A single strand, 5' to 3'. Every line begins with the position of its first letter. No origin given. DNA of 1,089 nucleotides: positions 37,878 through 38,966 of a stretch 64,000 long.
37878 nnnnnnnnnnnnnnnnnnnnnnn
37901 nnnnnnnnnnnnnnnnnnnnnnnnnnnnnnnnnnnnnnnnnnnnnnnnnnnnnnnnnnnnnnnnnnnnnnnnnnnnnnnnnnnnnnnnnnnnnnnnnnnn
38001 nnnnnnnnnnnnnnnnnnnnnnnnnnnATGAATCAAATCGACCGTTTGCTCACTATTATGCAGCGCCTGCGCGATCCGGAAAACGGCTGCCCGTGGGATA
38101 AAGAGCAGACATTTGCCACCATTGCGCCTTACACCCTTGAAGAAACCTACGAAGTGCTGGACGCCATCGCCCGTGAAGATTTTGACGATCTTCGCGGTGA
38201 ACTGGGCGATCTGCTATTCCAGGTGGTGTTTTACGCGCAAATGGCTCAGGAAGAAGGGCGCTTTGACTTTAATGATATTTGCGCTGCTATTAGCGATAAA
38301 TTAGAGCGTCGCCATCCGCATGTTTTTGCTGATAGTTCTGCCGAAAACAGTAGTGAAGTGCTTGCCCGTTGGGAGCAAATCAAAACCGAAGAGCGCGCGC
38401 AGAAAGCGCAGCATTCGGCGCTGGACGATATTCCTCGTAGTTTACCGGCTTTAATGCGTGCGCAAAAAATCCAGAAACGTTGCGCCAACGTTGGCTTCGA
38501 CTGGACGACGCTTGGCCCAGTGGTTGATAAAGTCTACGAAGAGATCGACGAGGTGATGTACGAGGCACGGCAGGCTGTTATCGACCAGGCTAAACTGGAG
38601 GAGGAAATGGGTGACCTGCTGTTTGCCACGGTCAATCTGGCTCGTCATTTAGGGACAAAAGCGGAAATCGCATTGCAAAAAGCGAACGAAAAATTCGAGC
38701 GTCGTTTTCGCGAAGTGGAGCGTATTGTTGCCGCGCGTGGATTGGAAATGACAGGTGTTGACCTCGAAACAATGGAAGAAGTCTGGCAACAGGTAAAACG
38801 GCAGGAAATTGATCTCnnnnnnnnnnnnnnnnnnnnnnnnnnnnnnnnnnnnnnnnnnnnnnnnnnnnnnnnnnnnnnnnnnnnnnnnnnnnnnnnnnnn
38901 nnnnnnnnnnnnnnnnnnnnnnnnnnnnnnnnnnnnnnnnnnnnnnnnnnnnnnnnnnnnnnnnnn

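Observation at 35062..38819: relA-mazE-mazF-mazG: stringent-response synthetase directly upstream of a toxin-antitoxin pair and a nucleotide pyrophosphohydrolase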

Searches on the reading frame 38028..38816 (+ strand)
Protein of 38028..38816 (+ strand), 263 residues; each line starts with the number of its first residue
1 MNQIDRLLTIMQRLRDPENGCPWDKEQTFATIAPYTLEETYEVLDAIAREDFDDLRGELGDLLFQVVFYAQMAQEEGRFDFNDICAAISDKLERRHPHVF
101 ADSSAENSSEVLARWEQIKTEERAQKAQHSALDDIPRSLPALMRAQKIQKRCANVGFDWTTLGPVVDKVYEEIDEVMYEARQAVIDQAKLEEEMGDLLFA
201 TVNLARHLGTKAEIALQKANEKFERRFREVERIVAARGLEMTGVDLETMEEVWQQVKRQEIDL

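Call 3: search_protein_families(library=pfam, proteins=[window:38028-38816:+])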
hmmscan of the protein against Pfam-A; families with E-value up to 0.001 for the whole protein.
window:38028-38816:+ (263 aa): 2 families
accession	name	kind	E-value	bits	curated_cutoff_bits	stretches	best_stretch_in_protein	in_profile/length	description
PF03819.22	MazG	-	2.3e-39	133.9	22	2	27-100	1-74/74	MazG nucleotide pyrophosphohydrolase domain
PF01503.22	PRA-PH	-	3.6e-08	34.2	21.3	0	27-68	23-66/86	Phosphoribosyl-ATP pyrophosphohydrolase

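Call 4: search_protein_families(library=ncbifam, proteins=[window:38028-38816:+])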
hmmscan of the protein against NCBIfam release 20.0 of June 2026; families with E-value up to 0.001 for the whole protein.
window:38028-38816:+ (263 aa): 12 families
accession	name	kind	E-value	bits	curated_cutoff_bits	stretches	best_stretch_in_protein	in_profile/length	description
TIGR00444.1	mazG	subfamily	6e-126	419.1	148.3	1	10-257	1-248/248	MazG family protein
NF007113.1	PRK09562.1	equivalog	5.4e-111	370.2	208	1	3-259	1-251/251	nucleoside triphosphate pyrophosphohydrolase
NF052436.1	YabN_Meth_PPase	exception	7.9e-95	318.6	525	1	3-257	230-485/486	bifunctional methyltransferase/pyrophosphohydrolase YabN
NF008986.0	PRK12333.1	equivalog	5.1e-56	189.9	292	1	5-224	2-196/204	nucleoside triphosphate pyrophosphohydrolase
NF008991.0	PRK12334.2-3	equivalog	4.2e-47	161.6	696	2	8-158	140-288/454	nucleoside triphosphate pyrophosphohydrolase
NF008989.0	PRK12334.2-1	equivalog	3.1e-45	154.6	494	1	7-233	118-323/328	nucleoside triphosphate pyrophosphohydrolase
NF008990.0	PRK12334.2-2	equivalog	3.2e-43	148.7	884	2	8-157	148-295/436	nucleoside triphosphate pyrophosphohydrolase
NF008988.0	PRK12334.1-4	equivalog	8.4e-41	139.9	501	1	7-233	136-331/335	nucleoside triphosphate pyrophosphohydrolase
NF008987.0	PRK12334.1-1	equivalog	3.3e-33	115.2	375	1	9-161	92-240/326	nucleoside triphosphate pyrophosphohydrolase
TIGR03188.1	histidine_hisI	equivalog_domain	1.4e-06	28.4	42.7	0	165-213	32-78/84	phosphoribosyl-ATP diphosphatase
NF001611.0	PRK00400.1-3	equivalog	0.00067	19.8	99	0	165-217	38-88/108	phosphoribosyl-ATP diphosphatase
NF002747.0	PRK02759.1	equivalog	0.00073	19.2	187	0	165-216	149-198/208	bifunctional phosphoribosyl-AMP cyclohydrolase/phosphoribosyl-ATP diphosphatase HisIE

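Call 34: find_related_loci(query=window:38028-38816:+, collection=genome_contigs, flank=6000)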
Query window:38028-38816:+ (263 aa) in genome_contigs; peptide patterns used: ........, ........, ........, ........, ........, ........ (x = any residue, [..] = any of these).
600 stretches matched a pattern (row limit reached: there are more); 591 encode a relative of the query (tblastn E <= 1e-3); the best 80 are kept; 80 distinct loci.
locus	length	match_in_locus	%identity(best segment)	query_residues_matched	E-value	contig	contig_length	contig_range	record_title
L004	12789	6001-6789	98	1-263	7e-177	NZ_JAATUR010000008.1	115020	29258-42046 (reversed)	Escherichia coli strain SCPM-O-B-8794 8length=115020, whole genome shotgun sequence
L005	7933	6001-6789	98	1-263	5e-176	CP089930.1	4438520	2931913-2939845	Escherichia coli strain E69 chromosome, complete genome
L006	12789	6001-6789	97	1-263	6e-173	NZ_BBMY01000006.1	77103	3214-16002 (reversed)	Escherichia albertii NBRC 107761 = DSM 17582 strain NBRC 107761, whole genome shotgun sequence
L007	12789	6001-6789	94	1-263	2e-170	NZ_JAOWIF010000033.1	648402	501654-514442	Citrobacter sp. Cu233 225, whole genome shotgun sequence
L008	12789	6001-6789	95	1-263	3e-170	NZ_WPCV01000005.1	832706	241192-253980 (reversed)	Citrobacter sp. On2M On2M_5, whole genome shotgun sequence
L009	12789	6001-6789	94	1-263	1e-169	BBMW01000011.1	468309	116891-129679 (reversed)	Citrobacter werkmanii NBRC 105721 DNA, contig: CIWKM11, whole genome shotgun sequence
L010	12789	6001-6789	94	1-263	2e-169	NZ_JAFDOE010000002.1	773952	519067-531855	Citrobacter sp. FP75 contig2, whole genome shotgun sequence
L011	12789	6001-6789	94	1-263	2e-169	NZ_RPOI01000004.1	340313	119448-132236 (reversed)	Citrobacter youngae strain CCUG 30791 citrobacter_youngae_CCUG30791T_0000004, whole genome shotgun sequence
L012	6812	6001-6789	94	1-263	2e-169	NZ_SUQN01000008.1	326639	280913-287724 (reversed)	Citrobacter gillenii strain UMG736 UMG736_8, whole genome shotgun sequence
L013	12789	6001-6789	94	1-263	4e-169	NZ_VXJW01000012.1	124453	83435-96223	Salmonella enterica subsp. arizonae strain CCUG 6322T contig_0000012, whole genome shotgun sequence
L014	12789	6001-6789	94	1-263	2e-168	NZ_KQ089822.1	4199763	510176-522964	Citrobacter sp. MGH106 aetzL-supercont1.1, whole genome shotgun sequence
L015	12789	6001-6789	93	1-263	5e-168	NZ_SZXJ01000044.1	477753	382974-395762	Citrobacter sp. wls619 contig2, whole genome shotgun sequence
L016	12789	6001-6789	94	1-263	2e-167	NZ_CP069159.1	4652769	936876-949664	Citrobacter sp. R56 chromosome, complete genome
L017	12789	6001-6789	88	1-263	4e-161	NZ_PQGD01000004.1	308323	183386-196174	Superficieibacter electus strain BP-1 NODE_4_length_308323_cov_34.2457, whole genome shotgun sequence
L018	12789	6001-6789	89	1-263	1e-160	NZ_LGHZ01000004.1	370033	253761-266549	Kluyvera genomosp. 1 strain L2 contig4, whole genome shotgun sequence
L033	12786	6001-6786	86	2-263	9e-157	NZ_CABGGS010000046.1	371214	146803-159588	Klebsiella spallanzanii isolate SB6411, whole genome shotgun sequence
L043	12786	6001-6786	85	2-263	6e-154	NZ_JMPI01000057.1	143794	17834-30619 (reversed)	Buttiauxella agrestis ATCC 33320 GBAG.assembly.057, whole genome shotgun sequence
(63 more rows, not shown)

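Call 50: search_protein_families(library=pfam, proteins=[L043:4341-4814:+, L043:4814-5596:+, L043:5599-5925:+, L017:5566-5901:+, L033:5625-5957:+], max_evalue=0.01)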
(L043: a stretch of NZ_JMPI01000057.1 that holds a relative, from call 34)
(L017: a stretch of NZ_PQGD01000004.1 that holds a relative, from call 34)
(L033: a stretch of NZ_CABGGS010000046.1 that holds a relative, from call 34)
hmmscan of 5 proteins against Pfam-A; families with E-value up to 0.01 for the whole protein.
L043:4341-4814:+ (158 aa): 1 family
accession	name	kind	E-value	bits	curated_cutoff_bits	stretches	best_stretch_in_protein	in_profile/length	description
PF05638.18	T6SS_HCP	-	1.9e-20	73.9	23.5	1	6-143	1-129/129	Type VI secretion system effector, Hcp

L043:4814-5596:+ (261 aa): 1 family
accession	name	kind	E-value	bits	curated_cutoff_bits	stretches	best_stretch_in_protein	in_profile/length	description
PF13988.11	DUF4225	-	9.9e-47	158.8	25.9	1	75-239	2-164/165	Protein of unknown function (DUF4225)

L043:5599-5925:+ (109 aa): 0 families

L017:5566-5901:+ (112 aa): 0 families

L033:5625-5957:+ (111 aa): 0 families
